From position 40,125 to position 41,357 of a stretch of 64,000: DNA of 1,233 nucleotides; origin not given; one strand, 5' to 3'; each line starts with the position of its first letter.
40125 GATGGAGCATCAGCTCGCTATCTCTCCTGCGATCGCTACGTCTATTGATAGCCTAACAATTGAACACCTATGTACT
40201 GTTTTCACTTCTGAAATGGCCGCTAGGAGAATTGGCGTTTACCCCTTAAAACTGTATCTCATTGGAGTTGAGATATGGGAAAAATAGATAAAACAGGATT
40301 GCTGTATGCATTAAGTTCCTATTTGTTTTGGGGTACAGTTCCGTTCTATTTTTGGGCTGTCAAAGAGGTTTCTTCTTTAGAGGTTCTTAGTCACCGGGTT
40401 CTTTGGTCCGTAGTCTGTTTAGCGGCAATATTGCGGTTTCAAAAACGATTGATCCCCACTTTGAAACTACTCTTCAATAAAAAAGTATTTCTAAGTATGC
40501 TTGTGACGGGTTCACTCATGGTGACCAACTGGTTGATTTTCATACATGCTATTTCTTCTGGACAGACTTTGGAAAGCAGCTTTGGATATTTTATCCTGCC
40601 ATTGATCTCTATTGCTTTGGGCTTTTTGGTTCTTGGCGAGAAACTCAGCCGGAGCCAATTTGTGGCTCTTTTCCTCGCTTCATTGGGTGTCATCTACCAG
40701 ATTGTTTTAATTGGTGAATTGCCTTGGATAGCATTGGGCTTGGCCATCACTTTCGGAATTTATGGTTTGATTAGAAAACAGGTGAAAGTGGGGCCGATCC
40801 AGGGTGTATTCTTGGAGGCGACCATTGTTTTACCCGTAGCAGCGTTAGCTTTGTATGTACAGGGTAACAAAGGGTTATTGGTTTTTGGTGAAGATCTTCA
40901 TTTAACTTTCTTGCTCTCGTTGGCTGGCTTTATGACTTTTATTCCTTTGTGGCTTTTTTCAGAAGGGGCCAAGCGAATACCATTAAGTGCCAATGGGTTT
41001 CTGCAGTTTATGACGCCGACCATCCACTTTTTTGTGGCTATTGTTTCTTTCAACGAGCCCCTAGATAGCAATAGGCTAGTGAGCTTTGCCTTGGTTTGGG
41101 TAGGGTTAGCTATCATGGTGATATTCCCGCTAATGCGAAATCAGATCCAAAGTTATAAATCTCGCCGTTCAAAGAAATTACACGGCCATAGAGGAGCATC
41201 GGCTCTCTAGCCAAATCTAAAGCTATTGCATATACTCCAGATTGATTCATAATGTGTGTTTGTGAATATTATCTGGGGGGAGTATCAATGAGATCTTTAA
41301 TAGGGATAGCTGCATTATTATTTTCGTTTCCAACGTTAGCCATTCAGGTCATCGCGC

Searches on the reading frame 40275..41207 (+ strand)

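Call 17: search_protein_families(library=pfam, proteins=[window:40275-41207:+], max_evalue=0.001)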
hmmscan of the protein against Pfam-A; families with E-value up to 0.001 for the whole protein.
window:40275-41207:+ (311 aa): 1 family
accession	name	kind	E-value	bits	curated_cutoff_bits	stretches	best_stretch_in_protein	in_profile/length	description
PF00892.27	EamA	-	2.2e-19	70.5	28.2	2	7-140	2-131/135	EamA-like transporter family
